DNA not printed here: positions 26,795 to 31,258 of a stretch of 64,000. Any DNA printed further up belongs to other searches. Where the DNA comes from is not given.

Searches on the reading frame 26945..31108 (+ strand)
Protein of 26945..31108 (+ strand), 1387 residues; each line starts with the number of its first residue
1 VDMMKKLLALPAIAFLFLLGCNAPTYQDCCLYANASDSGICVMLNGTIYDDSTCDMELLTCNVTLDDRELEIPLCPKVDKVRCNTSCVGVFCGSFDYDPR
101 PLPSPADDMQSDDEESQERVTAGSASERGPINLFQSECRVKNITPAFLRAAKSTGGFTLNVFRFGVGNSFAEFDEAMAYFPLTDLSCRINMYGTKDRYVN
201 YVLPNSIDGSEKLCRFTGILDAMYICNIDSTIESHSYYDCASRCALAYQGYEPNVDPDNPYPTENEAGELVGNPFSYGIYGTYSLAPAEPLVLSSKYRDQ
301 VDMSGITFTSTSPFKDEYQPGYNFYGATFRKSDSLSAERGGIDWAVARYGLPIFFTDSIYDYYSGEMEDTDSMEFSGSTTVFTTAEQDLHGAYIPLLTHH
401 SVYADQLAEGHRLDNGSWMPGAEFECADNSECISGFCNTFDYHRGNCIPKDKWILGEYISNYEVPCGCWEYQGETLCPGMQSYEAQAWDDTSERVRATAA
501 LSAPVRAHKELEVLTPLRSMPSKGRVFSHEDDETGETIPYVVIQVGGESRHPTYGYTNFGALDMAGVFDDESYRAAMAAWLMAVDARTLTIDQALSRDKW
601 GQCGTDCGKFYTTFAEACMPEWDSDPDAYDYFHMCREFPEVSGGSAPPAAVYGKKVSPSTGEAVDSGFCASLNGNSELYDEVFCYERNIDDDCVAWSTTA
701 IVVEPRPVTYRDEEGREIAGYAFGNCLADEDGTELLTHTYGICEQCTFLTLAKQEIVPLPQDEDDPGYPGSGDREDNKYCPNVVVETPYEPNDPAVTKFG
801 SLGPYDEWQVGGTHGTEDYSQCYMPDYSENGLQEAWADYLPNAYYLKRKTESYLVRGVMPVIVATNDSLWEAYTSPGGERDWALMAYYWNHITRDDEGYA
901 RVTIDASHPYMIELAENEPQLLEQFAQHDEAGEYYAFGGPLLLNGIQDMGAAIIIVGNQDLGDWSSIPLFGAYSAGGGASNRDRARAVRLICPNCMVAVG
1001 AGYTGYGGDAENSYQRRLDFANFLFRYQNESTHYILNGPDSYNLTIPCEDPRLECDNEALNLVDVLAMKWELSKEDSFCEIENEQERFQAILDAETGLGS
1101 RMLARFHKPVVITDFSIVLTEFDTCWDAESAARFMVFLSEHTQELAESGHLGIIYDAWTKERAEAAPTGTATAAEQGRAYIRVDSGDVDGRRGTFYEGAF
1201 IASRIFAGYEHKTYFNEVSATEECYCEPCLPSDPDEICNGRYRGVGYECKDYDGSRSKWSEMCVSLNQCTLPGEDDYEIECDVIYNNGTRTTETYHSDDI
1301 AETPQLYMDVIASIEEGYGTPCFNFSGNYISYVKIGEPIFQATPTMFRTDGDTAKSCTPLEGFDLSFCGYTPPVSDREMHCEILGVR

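Call 8: search_protein_families(library=pfam, proteins=[window:26945-31108:+], max_evalue=1)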
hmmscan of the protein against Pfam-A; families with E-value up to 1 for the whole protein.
window:26945-31108:+ (1387 aa): 0 families

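Call 9: search_protein_families(library=ncbifam, proteins=[window:26945-31108:+], max_evalue=1)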
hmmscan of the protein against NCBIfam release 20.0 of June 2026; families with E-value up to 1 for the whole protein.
window:26945-31108:+ (1387 aa): 0 families

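Call 54: search_solved_structures(query=window:26945-31108:+, max_evalue=1)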
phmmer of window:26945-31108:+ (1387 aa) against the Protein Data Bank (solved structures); distinct sequences matched with E-value up to 1: 0.
